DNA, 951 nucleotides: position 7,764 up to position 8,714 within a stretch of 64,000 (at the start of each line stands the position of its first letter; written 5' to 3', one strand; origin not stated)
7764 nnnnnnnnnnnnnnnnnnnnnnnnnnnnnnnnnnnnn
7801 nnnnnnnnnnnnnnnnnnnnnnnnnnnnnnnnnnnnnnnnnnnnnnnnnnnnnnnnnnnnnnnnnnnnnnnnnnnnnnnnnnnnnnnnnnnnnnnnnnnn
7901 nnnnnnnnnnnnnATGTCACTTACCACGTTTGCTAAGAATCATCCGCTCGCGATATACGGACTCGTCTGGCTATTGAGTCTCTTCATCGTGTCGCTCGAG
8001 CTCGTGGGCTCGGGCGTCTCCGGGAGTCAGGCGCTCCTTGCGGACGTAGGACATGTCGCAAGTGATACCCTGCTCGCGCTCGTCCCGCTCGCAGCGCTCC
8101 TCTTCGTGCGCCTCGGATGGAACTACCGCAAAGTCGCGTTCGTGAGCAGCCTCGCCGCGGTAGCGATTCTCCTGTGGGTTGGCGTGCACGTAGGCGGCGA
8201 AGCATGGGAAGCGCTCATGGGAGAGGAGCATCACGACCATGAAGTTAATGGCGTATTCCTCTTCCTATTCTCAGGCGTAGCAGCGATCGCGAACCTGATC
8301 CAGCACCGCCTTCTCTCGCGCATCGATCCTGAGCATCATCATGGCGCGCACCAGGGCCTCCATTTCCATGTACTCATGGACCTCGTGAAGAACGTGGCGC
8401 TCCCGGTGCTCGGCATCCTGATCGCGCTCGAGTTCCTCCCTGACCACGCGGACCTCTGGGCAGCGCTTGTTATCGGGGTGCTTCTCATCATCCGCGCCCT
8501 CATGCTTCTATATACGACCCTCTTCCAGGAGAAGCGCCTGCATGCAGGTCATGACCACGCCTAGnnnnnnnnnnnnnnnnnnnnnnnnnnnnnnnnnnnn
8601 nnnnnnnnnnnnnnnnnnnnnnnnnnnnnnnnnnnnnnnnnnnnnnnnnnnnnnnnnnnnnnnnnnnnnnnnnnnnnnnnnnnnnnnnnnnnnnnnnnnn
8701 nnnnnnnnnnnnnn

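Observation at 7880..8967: Fur-box-like palindrome driving a CDF transporter / Fur-family regulator operon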

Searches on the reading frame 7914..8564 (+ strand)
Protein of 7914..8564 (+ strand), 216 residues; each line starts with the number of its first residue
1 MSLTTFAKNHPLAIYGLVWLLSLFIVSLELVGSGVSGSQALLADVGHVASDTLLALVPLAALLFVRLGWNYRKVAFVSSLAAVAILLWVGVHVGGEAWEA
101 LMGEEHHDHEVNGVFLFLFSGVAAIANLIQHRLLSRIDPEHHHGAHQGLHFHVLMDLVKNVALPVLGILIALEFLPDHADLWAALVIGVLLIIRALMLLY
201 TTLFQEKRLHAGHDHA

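Call 3: search_protein_families(library=pfam, proteins=[window:7914-8564:+], max_evalue=0.01)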
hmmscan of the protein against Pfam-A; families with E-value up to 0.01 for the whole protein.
window:7914-8564:+ (216 aa): 1 family
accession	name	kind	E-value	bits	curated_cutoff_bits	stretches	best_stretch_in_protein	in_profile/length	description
PF01545.26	Cation_efflux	-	6e-14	52.7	26.6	1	20-203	6-194/198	Cation efflux family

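Call 16: search_protein_families(library=ncbifam, proteins=[window:7914-8564:+], max_evalue=0.01)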
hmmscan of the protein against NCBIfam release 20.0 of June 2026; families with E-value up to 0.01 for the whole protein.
window:7914-8564:+ (216 aa): 4 families
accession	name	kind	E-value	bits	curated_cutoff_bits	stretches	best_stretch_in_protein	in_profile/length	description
TIGR01297.1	CDF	superfamily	1.7e-13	50.5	82.35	1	18-202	8-194/285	cation diffusion facilitator family transporter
NF002923.0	PRK03557.1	equivalog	3.8e-07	29.7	408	1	23-200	30-206/313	CDF family zinc transporter ZitB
NF050169.1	CatEfflxFieF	equivalog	3e-05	23.4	420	1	20-113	121-212/282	cation efflux pump FieF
NF033616.1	CDF_MamB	equivalog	0.0024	17.4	350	1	34-192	28-187/284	magnetosome biogenesis CDF transporter MamB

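Call 28: find_homologous_proteins(query=window:7914-8564:+)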
Query window:7914-8564:+ (216 aa): 58 proteins with E <= 0.001 among 2926 candidates.
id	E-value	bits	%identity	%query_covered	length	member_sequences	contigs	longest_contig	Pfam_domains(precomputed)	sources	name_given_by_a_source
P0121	1.1e-124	433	94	100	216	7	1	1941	PF01545.27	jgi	jgi:cobalt-zinc-cadmium efflux system protein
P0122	4.0e-114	398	86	100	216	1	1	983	PF01545.27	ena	-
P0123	3.3e-101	356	80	98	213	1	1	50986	PF01545.27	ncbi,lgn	-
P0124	6.5e-96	339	76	98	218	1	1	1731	PF01545.27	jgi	jgi:cobalt-zinc-cadmium efflux system protein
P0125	1.1e-93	331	77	98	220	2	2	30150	PF01545.27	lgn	-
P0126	2.3e-92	327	74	98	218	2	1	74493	PF01545.27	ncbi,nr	ncbi:MAG TPA: cation transporter [Candidatus Paceibacterota bacterium]|nr:cation transporter [Candid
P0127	3.6e-90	320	74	98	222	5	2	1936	PF01545.27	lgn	-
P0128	5.2e-90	319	71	97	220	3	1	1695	PF01545.27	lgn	-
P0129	5.3e-88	313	72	98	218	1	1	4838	PF01545.27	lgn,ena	-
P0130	9.8e-87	309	72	95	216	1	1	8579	PF01545.27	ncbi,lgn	ncbi:MAG: cation transporter [Patescibacteria group bacterium]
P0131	2.1e-86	307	73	98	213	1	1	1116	PF01545.27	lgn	-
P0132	9.5e-86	305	73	94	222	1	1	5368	PF01545.27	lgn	-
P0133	2.8e-85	304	70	95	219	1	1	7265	PF01545.27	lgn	-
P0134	8.4e-85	302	72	94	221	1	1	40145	PF01545.27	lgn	-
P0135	7.6e-84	299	70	97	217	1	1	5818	PF01545.27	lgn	-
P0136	7.7e-84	299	73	92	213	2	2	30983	PF01545.27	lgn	-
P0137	1.4e-83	298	72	97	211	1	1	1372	PF01545.27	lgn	-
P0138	1.8e-83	298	72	97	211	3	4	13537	PF01545.27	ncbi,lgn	-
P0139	3.7e-83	297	70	94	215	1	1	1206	PF01545.27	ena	-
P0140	7.1e-83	296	69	94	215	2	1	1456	PF01545.27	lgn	-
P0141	2.1e-82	294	71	96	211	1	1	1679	PF01545.27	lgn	-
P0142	2.1e-82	294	73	94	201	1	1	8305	PF01545.27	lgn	-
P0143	3.4e-82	294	69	94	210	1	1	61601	PF01545.27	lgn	-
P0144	3.5e-82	294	70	97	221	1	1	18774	PF01545.27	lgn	-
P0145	5.2e-82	293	70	97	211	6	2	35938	PF01545.27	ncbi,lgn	-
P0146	6.4e-82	293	71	97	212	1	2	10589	PF01545.27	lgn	-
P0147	7.6e-82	293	68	94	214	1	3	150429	PF01545.27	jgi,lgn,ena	-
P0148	2.4e-81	291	73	84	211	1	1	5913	PF01545.27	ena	-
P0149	7.9e-81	289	70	96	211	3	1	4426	PF01545.27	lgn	-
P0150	1.2e-80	289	68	94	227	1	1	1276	PF01545.27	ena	-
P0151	2.7e-80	288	69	93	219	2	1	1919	PF01545.27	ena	-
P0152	5.8e-80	286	69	97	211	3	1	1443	PF01545.27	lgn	-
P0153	3.7e-79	284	67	95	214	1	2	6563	PF01545.27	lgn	-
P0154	1.1e-78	282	67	97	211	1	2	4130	PF01545.27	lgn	-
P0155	2.5e-78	281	66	96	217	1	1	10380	PF01545.27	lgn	-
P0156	3.3e-76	274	64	98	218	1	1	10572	PF01545.27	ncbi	-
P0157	1.2e-74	269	66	96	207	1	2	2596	PF01545.27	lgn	-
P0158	9.4e-72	260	63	94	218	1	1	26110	PF01545.27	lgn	-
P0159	3.4e-70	255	63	94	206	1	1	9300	PF01545.27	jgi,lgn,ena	-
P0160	5.3e-62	228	62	94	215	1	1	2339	PF01545.27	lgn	-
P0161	6.8e-45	172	52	86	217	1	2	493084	PF01545.27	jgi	jgi:cobalt-zinc-cadmium efflux system protein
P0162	1.8e-41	161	46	91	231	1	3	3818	PF01545.27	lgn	-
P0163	3.4e-41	160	46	91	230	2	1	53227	PF01545.27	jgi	-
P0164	4.9e-41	159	46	91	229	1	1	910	PF01545.27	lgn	-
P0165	8.5e-41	158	46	94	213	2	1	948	PF01545.27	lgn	-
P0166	2.6e-40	157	48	90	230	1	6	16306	PF01545.27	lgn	-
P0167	4.4e-40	156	49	82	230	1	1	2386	PF01545.27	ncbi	-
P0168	8.0e-40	155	47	89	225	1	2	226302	PF01545.27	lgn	-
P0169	9.3e-40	155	44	91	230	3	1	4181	PF01545.27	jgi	jgi:cobalt-zinc-cadmium efflux system protein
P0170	2.4e-39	154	44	91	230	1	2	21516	PF01545.27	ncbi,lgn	-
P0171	2.6e-39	154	50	86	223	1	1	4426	PF01545.27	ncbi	ncbi:MAG: cation transporter [Gemmatimonadales bacterium]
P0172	3.9e-39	153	44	91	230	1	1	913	PF01545.27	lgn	-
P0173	1.4e-38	151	45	91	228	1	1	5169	PF01545.27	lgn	-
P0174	7.3e-38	149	43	94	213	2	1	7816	PF01545.27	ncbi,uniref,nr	ncbi:MAG: hypothetical protein A3C93_00285 [Candidatus Lloydbacteria bacterium RIFCSPHIGHO2_02_FULL_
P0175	1.4e-36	145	41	91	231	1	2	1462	PF01545.27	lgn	-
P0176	1.2e-35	142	42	91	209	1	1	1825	PF01545.27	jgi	jgi:Co/Zn/Cd efflux system component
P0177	1.4e-35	141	44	92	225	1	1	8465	PF01545.27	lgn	-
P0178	7.8e-34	136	43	90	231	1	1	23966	PF01545.27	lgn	-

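Call 29: find_encoding_contigs(protein=P0161, flank=4000, max_places=1)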
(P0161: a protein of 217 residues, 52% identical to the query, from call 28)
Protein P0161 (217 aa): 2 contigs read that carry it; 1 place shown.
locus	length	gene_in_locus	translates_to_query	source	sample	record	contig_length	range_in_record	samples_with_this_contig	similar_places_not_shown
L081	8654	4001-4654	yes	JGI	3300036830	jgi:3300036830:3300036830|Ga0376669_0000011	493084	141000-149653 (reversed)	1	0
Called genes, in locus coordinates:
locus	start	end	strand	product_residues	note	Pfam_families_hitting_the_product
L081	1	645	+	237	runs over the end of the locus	PF02585:PIG-L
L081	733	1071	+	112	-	-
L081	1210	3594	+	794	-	PF13620:CarboxypepD_reg, PF13715:CarbopepD_reg_2 (weak), PF14905:OMP_b-brl_3 (weak)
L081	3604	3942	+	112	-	PF02583:Trns_repr_metal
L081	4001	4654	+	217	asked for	PF01545:Cation_efflux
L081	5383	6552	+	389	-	PF00266:Aminotran_5, PF01041:DegT_DnrJ_EryC1 (weak)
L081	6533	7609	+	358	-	PF03054:tRNA_Me_trans, PF20259:tRNA_Me_trans_M, PF20258:tRNA_Me_trans_C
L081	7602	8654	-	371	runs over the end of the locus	PF00226:DnaJ, PF01556:DnaJ_C, PF00684:DnaJ_CXXCXGXG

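Call 30: find_encoding_contigs(protein=P0168, flank=4000, max_places=1)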
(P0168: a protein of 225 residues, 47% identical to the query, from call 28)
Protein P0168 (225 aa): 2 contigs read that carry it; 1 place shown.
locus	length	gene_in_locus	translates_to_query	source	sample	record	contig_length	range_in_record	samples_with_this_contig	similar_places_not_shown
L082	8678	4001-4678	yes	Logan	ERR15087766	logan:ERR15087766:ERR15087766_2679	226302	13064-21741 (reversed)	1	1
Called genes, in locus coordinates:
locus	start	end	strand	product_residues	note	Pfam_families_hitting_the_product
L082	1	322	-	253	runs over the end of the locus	PF00565:SNase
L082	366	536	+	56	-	-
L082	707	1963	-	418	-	PF07907:YibE_F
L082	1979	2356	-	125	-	-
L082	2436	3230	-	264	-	-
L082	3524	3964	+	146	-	PF01475:FUR, PF12840:HTH_20 (weak), PF25212:HVO_A0114 (weak)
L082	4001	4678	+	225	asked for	PF01545:Cation_efflux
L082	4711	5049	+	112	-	-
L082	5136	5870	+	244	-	-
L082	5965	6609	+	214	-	PF01471:PG_binding_1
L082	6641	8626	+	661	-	PF04234:CopC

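Call 31: find_encoding_contigs(protein=P0174, flank=4000, max_places=1)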
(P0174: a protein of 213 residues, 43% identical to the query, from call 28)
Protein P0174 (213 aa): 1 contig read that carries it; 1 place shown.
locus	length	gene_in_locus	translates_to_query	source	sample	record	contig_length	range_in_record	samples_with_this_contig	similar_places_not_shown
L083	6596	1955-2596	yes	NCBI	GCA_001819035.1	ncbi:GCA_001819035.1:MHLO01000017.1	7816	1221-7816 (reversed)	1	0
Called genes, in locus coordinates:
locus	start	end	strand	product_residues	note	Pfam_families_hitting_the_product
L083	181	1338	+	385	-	PF01078:Mg_chelatase (faint), PF05496:RuvB_N, PF00158:Sigma54_activat (faint), PF13191:AAA_16 (faint), PF00004:AAA, PF07728:AAA_5 (weak), PF16193:AAA_assoc_2, PF12002:MgsA_C, +2 more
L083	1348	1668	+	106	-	-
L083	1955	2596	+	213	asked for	PF01545:Cation_efflux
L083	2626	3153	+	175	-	-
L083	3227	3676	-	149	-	-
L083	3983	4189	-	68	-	-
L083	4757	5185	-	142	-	-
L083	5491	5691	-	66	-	-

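Call 57: search_solved_structures(query=window:7914-8564:+, max_evalue=0.01, show_alignments=3)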
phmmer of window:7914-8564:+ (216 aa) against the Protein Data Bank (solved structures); distinct sequences matched with E-value up to 0.01: 4.
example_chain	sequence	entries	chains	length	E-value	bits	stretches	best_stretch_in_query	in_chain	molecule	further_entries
9jj3_B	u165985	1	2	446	0.00089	22.7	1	18-144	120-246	Probable proton-coupled zinc antiporter SLC30A4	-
8xn1_A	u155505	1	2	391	0.0059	20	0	29-154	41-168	Probable proton-coupled zinc antiporter SLC30A3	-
9jj1_A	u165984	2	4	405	0.0064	19.9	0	29-154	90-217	Probable proton-coupled zinc antiporter SLC30A3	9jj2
7y5g_B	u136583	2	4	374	0.0067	19.8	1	12-154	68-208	Zinc transporter 8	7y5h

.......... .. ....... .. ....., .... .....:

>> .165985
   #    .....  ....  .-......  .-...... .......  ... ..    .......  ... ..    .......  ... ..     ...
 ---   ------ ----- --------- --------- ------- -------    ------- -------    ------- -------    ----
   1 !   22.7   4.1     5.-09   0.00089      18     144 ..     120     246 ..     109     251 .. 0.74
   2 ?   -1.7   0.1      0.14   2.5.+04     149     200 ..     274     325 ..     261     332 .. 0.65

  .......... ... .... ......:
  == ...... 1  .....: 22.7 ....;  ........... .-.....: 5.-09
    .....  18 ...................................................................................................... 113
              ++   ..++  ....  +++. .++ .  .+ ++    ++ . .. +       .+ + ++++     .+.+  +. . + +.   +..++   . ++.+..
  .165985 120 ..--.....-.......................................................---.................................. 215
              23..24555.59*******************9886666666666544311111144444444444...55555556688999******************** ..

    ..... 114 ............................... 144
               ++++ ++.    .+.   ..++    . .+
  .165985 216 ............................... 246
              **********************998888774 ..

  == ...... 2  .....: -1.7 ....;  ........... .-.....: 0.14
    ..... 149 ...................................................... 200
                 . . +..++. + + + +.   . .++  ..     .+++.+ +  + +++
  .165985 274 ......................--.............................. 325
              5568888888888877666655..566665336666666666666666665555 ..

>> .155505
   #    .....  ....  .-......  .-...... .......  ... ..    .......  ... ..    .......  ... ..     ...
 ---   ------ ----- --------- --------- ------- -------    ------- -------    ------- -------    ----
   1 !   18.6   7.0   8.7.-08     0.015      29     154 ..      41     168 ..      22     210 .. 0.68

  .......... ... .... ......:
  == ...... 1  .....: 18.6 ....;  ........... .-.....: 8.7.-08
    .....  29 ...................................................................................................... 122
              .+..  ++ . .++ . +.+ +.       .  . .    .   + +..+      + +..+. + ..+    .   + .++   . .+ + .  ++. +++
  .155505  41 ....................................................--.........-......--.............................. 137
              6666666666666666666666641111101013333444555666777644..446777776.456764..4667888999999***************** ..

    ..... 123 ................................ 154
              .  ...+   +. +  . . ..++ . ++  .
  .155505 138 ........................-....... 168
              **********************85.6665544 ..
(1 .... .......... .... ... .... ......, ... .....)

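Call 61: find_related_loci(query=A2, collection=genome_contigs, flank=3000)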
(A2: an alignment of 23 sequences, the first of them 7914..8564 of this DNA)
Query A2 (216 aa) in genome_contigs; peptide patterns used: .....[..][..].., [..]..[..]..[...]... (x = any residue, [..] = any of these).
129 stretches matched a pattern; 10 encode a relative of the query (tblastn E <= 1e-3); 10 distinct loci.
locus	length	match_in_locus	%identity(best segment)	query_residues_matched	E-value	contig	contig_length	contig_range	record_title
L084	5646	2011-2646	74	5-216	3e-93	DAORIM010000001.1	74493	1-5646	MAG TPA_asm: Candidatus Paceibacterota bacterium isolate AMR_MDS_5577 NODE_48_length_74493_cov_6.824445, whole genome sh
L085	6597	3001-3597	73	8-206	4e-83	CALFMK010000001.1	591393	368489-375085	MAG TPA_asm: uncultured bacterium isolate SRR6231188_bin.80_CONCOCT_v1.1_MAG genome assembly, contig: ERZ650241.1, whole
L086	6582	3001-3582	54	11-207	5e-54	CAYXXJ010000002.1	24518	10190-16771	MAG TPA_asm: uncultured Candidatus Saccharibacteria bacterium isolate SRP278252_co2_366 genome assembly, contig: NODE_40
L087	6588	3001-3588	46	14-209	3e-45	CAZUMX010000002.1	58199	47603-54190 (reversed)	MAG TPA_asm: uncultured Candidatus Saccharibacteria bacterium isolate SRP278252_co2_168 genome assembly, contig: NODE_85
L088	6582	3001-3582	44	12-207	4e-45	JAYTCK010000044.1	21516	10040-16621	MAG: bacterium isolate GFS_1518 GFS_1518_43, whole genome shotgun sequence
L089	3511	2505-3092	46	14-209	3e-45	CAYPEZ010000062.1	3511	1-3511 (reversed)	MAG TPA_asm: uncultured Candidatus Saccharibacteria bacterium isolate SRP257259_co1_388 genome assembly, contig: NODE_51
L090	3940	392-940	50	14-198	2e-44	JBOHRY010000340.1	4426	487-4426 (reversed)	MAG: Gemmatimonadales bacterium isolate TC-S_metawrap_bin.215 k127_2471480, whole genome shotgun sequence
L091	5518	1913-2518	43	12-215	6e-44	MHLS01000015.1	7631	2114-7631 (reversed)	MAG: Candidatus Lloydbacteria bacterium RIFCSPLOWO2_02_FULL_54_12 rifcsplowo2_02_scaffold_16616, whole genome shotgun se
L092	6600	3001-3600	43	12-214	1e-41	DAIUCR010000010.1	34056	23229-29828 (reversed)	MAG TPA_asm: Patescibacteria group bacterium isolate CTOTU11756 NODE_360_length_34056_cov_14.460928, whole genome shotgu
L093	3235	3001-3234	47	14-90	1e-14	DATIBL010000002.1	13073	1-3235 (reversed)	MAG TPA_asm: Candidatus Paceibacterota bacterium isolate SMAG_U16289 k141_669827, whole genome shotgun sequence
